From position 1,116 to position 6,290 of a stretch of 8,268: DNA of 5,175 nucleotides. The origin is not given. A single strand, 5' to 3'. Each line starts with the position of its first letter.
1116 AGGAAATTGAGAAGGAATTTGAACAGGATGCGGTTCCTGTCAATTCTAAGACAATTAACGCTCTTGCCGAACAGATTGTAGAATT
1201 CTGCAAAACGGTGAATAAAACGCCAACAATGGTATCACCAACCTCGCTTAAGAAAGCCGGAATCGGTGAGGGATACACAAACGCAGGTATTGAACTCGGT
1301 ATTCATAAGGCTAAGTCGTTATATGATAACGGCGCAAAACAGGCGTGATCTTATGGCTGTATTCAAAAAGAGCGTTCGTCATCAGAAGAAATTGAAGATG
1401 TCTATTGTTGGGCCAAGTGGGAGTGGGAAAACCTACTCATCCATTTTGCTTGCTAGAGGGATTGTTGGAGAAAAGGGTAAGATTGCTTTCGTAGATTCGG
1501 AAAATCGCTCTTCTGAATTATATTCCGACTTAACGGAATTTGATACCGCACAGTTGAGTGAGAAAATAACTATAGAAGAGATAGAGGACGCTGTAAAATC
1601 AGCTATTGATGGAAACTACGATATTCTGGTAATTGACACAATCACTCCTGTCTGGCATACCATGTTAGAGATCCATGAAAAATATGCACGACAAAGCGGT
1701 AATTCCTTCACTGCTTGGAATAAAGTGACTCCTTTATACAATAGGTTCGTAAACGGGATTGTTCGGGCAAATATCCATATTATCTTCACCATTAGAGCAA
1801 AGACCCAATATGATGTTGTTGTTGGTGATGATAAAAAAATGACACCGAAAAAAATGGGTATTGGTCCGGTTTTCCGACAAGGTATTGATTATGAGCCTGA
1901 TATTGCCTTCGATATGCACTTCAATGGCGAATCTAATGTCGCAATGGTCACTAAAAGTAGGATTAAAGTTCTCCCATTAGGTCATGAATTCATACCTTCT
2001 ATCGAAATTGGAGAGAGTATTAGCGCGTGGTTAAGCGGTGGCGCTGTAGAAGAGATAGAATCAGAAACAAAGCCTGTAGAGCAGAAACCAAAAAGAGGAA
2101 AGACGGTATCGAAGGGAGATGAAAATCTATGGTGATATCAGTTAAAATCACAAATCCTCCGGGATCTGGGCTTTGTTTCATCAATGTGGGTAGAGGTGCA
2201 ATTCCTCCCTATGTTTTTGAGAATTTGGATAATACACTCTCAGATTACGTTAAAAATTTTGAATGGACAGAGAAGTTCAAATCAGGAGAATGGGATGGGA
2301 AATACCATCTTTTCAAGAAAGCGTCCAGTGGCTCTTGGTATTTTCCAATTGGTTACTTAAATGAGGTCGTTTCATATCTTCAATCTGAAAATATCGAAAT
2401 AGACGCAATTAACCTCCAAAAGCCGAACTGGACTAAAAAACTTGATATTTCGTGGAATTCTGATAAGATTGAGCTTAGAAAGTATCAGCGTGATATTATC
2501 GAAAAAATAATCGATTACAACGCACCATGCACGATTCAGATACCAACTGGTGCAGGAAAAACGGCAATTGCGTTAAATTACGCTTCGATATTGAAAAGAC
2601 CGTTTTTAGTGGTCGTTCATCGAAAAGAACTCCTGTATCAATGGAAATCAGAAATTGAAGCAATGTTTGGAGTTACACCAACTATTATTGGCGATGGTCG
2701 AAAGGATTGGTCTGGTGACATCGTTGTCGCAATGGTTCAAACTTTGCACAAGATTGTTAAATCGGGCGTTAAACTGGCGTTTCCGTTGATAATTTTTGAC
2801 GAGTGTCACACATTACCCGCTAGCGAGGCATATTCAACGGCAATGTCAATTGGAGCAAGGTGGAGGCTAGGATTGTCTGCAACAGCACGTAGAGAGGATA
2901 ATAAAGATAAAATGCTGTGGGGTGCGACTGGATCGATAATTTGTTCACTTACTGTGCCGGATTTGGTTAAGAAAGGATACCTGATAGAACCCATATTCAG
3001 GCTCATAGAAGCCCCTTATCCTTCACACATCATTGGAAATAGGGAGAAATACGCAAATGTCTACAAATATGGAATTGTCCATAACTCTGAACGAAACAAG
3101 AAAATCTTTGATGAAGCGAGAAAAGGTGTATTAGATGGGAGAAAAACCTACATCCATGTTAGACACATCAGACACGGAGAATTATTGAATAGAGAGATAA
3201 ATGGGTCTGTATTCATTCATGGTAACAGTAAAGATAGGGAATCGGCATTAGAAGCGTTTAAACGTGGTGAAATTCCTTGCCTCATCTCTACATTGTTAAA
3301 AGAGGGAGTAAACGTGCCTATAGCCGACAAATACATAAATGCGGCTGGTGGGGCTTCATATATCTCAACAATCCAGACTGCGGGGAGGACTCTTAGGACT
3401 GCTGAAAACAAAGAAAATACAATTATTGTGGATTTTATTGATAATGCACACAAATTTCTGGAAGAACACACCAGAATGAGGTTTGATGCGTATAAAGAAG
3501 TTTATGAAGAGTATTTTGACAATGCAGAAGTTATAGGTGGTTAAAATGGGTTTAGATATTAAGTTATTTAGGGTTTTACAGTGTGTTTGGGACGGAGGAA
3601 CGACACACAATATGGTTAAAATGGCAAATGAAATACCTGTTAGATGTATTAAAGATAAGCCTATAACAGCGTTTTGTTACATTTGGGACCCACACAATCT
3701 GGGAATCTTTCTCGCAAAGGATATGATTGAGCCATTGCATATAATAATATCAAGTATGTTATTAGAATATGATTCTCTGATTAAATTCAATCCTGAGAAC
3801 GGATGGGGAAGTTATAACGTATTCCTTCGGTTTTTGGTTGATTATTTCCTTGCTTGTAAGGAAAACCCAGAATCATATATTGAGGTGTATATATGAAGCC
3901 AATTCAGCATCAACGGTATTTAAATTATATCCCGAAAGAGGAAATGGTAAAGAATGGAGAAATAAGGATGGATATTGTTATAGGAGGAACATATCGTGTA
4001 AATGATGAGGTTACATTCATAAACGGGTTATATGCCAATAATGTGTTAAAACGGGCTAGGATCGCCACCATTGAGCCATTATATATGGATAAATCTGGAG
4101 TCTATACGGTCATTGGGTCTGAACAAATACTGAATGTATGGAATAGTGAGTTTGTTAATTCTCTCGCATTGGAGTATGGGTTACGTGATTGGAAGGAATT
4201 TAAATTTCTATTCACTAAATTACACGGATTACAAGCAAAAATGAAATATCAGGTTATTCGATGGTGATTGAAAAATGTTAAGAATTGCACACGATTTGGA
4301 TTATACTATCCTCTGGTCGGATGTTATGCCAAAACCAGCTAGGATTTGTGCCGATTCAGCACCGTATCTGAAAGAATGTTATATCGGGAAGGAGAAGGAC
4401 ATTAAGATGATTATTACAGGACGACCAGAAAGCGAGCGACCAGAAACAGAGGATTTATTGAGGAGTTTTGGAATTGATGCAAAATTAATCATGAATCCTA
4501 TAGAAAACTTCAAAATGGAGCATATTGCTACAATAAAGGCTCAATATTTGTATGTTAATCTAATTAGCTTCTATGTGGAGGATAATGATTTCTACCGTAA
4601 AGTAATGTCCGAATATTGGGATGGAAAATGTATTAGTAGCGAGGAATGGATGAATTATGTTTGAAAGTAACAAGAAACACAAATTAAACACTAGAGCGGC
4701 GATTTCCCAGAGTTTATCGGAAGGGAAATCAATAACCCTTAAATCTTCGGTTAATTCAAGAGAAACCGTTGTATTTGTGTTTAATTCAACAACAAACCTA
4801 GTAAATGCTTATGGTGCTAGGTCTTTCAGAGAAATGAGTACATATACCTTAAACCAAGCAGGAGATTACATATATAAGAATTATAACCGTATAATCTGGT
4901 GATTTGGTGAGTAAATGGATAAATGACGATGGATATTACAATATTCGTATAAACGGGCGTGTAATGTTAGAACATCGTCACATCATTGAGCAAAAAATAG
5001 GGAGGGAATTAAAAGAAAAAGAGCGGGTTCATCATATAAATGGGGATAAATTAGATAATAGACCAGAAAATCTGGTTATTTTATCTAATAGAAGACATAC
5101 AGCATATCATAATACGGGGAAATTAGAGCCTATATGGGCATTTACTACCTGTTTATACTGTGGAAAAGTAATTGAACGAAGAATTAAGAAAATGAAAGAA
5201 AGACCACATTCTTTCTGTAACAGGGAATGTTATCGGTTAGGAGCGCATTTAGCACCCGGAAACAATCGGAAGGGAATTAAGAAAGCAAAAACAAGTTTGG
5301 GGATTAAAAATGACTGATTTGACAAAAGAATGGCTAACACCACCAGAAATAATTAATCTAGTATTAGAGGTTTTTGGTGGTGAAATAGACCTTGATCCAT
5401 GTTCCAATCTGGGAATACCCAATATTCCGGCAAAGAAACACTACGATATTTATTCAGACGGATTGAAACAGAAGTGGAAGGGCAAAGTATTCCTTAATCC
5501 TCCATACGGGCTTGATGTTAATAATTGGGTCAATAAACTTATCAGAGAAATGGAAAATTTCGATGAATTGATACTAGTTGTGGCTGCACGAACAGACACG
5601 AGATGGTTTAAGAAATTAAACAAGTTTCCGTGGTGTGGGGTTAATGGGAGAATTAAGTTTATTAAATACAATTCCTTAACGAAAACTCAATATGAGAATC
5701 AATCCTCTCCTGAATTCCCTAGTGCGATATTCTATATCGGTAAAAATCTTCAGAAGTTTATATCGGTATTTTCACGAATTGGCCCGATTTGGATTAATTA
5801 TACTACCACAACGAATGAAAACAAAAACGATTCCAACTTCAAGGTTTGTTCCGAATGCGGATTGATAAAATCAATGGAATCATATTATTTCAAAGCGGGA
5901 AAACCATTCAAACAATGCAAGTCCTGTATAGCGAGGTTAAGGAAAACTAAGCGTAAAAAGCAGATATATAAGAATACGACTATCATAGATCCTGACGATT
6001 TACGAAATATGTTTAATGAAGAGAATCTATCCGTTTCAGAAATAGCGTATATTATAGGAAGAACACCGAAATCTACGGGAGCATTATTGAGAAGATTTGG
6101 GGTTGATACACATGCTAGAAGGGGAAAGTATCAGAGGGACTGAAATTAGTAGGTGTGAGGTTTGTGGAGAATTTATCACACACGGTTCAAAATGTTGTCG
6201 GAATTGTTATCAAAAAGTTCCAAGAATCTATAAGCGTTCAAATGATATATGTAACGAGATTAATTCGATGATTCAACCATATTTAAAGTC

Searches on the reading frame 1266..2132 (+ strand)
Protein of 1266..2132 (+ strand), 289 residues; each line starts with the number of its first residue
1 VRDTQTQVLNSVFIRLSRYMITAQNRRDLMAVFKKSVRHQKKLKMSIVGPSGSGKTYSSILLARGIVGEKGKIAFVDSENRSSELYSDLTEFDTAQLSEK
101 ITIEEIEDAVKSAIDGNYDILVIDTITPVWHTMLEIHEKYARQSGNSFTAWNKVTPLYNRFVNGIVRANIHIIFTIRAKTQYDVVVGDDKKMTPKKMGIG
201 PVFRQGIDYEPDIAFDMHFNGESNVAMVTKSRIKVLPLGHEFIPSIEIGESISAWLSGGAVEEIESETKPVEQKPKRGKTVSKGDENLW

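Call 46: search_protein_families(library=pfam, proteins=[window:1266-2132:+], max_evalue=0.001)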
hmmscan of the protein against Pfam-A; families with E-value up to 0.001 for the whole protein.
window:1266-2132:+ (289 aa): 1 family
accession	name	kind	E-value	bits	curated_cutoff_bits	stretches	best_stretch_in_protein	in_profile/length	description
PF13479.12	AAA_24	-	2.6e-16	60.5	27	1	41-223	1-174/195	AAA domain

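Call 53: search_protein_families(library=phrogs, proteins=[L007:7350-10550:+, L007:11378-12832:+, L007:12810-13628:+, L007:6393-7088:+, L007:6008-6241:+], max_evalue=0.0001)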
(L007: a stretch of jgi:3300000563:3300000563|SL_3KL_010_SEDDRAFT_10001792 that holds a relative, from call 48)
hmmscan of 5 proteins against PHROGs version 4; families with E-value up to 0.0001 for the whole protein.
L007:7350-10550:+ (1067 aa): 1 family
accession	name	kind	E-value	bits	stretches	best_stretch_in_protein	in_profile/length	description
phrog_47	-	DNA, RNA and nucleotide metabolism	4.9e-05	23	1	205-260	32-90/947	DNA primase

L007:11378-12832:+ (485 aa): 1 family
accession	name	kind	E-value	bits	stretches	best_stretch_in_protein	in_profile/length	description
phrog_20720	-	unknown function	2.8e-87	294.5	1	12-471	4-453/460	-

L007:12810-13628:+ (273 aa): 2 families
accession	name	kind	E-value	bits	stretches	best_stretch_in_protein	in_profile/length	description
phrog_424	-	moron, auxiliary metabolic gene and host takeover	1.5e-17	64.7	1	18-210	133-326/460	phosphoadenosine phosphosulfate reductase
phrog_2302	-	moron, auxiliary metabolic gene and host takeover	1.2e-07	32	0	50-148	27-127/381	phosphoadenosine phosphosulfate reductase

L007:6393-7088:+ (232 aa): 1 family
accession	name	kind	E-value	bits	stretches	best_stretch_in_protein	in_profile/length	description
phrog_298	-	DNA, RNA and nucleotide metabolism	5e-22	79.6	1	5-218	65-269/293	exonuclease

L007:6008-6241:+ (78 aa): 0 families

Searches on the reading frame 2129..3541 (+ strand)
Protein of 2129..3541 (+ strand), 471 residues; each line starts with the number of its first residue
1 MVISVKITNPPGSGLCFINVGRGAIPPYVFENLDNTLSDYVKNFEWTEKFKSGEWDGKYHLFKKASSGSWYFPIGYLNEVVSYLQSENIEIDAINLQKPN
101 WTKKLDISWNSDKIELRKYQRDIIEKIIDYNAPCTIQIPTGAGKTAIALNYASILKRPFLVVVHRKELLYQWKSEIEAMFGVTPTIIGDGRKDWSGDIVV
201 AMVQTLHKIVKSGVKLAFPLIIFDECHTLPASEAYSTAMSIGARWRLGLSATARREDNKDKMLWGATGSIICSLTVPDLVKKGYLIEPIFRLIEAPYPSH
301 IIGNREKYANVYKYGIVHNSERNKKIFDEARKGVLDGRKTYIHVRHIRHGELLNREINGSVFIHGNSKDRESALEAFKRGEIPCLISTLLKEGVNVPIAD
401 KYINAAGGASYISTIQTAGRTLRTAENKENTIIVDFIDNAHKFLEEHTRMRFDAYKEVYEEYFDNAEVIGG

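Call 26: find_encoding_contigs(protein=window:2129-3541:+, flank=10000, max_places=10)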
Protein window:2129-3541:+ (471 aa): no gene with exactly this product is on record in the collection.

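Call 46: search_protein_families(library=pfam, proteins=[window:2129-3541:+], max_evalue=0.001)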
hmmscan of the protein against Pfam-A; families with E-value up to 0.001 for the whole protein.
window:2129-3541:+ (471 aa): 3 families
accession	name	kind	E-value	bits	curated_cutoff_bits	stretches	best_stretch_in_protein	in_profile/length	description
PF04851.21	ResIII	-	9.4e-30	104.1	22.5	1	113-254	1-163/164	Type III restriction enzyme, res subunit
PF00270.35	DEAD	-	8e-10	39.1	26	1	118-255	2-162/167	DEAD/DEAH box helicase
PF00271.37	Helicase_C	-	7.2e-08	33.1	23.5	1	336-424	14-109/110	Helicase conserved C-terminal domain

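Call 47: list_cluster_members(proteins=[window:2129-3541:+, window:1266-2132:+, window:5310-6140:+, window:7617-8216:+, window:7358-7621:+, window:4904-5314:+])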
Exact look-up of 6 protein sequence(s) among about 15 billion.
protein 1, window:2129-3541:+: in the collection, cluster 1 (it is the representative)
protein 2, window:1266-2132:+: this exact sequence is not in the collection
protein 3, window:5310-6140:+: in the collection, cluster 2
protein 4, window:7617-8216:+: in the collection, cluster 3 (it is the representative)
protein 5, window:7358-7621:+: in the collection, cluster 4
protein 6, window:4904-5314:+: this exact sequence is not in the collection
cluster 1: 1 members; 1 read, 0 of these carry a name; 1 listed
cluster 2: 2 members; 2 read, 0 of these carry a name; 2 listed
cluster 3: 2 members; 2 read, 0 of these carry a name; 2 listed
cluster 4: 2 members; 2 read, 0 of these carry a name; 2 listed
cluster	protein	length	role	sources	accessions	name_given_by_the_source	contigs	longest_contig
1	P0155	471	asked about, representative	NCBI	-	-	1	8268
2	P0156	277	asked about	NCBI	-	-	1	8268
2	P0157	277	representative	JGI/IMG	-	-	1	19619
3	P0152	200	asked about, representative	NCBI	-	-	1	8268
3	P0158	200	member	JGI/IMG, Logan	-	-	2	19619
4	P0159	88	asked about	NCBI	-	-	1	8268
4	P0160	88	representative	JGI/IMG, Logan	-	-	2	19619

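Call 48: find_encoding_contigs(protein=P0157, flank=10000, max_places=4)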
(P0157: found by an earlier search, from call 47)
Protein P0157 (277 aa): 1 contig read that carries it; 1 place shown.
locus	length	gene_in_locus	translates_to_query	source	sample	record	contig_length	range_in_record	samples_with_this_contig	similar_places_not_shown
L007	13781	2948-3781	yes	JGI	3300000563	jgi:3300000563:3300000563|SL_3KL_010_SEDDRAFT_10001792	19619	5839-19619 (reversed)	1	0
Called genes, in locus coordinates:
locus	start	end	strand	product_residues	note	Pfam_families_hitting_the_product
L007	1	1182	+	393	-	?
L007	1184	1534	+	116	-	-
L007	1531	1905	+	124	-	-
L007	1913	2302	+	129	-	-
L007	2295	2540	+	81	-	-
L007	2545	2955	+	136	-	PF13392:HNH_3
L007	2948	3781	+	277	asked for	PF05869:Dam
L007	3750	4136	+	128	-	-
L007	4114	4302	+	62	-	-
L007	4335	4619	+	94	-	-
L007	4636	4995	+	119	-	-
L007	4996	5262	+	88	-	-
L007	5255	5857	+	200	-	PF18021:Agglutinin_C (weak)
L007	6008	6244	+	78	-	-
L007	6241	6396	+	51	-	-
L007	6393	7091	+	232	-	-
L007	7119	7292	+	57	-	-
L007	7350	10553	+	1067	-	-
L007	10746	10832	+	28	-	-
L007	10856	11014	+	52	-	-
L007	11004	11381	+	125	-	-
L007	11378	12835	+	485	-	PF00474:SSF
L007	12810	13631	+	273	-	PF01507:PAPS_reduct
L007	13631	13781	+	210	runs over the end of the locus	-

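Call 53: search_protein_families(library=phrogs, proteins=[L007:7350-10550:+, L007:11378-12832:+, L007:12810-13628:+, L007:6393-7088:+, L007:6008-6241:+], max_evalue=0.0001)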
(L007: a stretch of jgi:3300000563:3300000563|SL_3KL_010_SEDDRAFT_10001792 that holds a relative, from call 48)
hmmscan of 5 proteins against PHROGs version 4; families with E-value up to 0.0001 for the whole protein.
L007:7350-10550:+ (1067 aa): 1 family
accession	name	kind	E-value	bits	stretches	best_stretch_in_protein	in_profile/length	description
phrog_47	-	DNA, RNA and nucleotide metabolism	4.9e-05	23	1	205-260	32-90/947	DNA primase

L007:11378-12832:+ (485 aa): 1 family
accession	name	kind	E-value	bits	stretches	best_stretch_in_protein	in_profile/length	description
phrog_20720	-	unknown function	2.8e-87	294.5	1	12-471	4-453/460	-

L007:12810-13628:+ (273 aa): 2 families
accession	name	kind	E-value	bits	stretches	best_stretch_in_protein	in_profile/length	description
phrog_424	-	moron, auxiliary metabolic gene and host takeover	1.5e-17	64.7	1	18-210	133-326/460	phosphoadenosine phosphosulfate reductase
phrog_2302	-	moron, auxiliary metabolic gene and host takeover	1.2e-07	32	0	50-148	27-127/381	phosphoadenosine phosphosulfate reductase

L007:6393-7088:+ (232 aa): 1 family
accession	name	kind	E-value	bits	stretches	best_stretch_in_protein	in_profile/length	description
phrog_298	-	DNA, RNA and nucleotide metabolism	5e-22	79.6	1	5-218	65-269/293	exonuclease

L007:6008-6241:+ (78 aa): 0 families

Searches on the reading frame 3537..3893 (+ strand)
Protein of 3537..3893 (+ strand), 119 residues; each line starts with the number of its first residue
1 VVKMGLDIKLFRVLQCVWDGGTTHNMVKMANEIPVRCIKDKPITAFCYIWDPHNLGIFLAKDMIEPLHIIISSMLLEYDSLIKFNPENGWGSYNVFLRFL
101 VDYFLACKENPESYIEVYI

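Call 46: search_protein_families(library=pfam, proteins=[window:3537-3893:+], max_evalue=0.001)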
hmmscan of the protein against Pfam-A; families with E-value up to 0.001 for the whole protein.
window:3537-3893:+ (119 aa): 0 families

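Call 52: search_protein_families(library=phrogs, proteins=[window:3537-3893:+], max_evalue=0.0001)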
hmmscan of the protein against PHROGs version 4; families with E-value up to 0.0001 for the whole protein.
window:3537-3893:+ (119 aa): 1 family
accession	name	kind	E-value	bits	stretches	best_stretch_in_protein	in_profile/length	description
phrog_4019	-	unknown function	7.9e-07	30.2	1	22-111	28-105/114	-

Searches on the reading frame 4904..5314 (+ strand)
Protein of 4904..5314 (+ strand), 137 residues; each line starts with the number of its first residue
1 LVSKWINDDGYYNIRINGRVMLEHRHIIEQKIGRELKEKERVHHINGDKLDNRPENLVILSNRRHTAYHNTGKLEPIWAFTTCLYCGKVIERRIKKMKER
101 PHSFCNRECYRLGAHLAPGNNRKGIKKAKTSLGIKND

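Call 46: search_protein_families(library=pfam, proteins=[window:4904-5314:+], max_evalue=0.001)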
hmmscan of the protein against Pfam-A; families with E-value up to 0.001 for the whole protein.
window:4904-5314:+ (137 aa): 1 family
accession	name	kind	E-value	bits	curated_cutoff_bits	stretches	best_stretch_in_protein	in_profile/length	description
PF13392.12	HNH_3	-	5e-13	48.9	24.8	1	24-66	4-45/46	HNH endonuclease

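Call 53: search_protein_families(library=phrogs, proteins=[L007:7350-10550:+, L007:11378-12832:+, L007:12810-13628:+, L007:6393-7088:+, L007:6008-6241:+], max_evalue=0.0001)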
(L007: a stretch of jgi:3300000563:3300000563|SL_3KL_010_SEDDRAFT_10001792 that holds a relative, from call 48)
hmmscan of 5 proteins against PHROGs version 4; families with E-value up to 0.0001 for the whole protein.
L007:7350-10550:+ (1067 aa): 1 family
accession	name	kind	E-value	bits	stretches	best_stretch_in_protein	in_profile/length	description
phrog_47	-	DNA, RNA and nucleotide metabolism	4.9e-05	23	1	205-260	32-90/947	DNA primase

L007:11378-12832:+ (485 aa): 1 family
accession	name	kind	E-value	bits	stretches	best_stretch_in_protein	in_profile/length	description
phrog_20720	-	unknown function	2.8e-87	294.5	1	12-471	4-453/460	-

L007:12810-13628:+ (273 aa): 2 families
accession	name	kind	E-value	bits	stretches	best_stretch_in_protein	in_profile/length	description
phrog_424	-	moron, auxiliary metabolic gene and host takeover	1.5e-17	64.7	1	18-210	133-326/460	phosphoadenosine phosphosulfate reductase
phrog_2302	-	moron, auxiliary metabolic gene and host takeover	1.2e-07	32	0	50-148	27-127/381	phosphoadenosine phosphosulfate reductase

L007:6393-7088:+ (232 aa): 1 family
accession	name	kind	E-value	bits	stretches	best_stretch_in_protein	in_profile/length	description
phrog_298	-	DNA, RNA and nucleotide metabolism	5e-22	79.6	1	5-218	65-269/293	exonuclease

L007:6008-6241:+ (78 aa): 0 families

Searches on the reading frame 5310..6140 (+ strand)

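Call 46: search_protein_families(library=pfam, proteins=[window:5310-6140:+], max_evalue=0.001)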
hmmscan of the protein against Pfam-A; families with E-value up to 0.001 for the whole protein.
window:5310-6140:+ (277 aa): 1 family
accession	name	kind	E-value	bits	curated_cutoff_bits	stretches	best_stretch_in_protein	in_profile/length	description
PF05869.16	Dam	-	2.3e-13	50.6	28.1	1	7-132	11-138/169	DNA N-6-adenine-methyltransferase (Dam)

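Call 53: search_protein_families(library=phrogs, proteins=[L007:7350-10550:+, L007:11378-12832:+, L007:12810-13628:+, L007:6393-7088:+, L007:6008-6241:+], max_evalue=0.0001)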
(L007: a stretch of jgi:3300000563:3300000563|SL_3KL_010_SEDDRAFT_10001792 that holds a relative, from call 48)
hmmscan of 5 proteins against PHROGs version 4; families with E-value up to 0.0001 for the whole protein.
L007:7350-10550:+ (1067 aa): 1 family
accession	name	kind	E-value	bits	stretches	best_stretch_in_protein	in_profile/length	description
phrog_47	-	DNA, RNA and nucleotide metabolism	4.9e-05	23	1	205-260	32-90/947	DNA primase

L007:11378-12832:+ (485 aa): 1 family
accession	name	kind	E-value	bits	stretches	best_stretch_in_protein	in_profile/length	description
phrog_20720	-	unknown function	2.8e-87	294.5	1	12-471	4-453/460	-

L007:12810-13628:+ (273 aa): 2 families
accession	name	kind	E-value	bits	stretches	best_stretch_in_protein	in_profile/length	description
phrog_424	-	moron, auxiliary metabolic gene and host takeover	1.5e-17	64.7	1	18-210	133-326/460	phosphoadenosine phosphosulfate reductase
phrog_2302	-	moron, auxiliary metabolic gene and host takeover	1.2e-07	32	0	50-148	27-127/381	phosphoadenosine phosphosulfate reductase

L007:6393-7088:+ (232 aa): 1 family
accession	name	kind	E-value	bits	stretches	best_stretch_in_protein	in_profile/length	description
phrog_298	-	DNA, RNA and nucleotide metabolism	5e-22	79.6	1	5-218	65-269/293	exonuclease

L007:6008-6241:+ (78 aa): 0 families
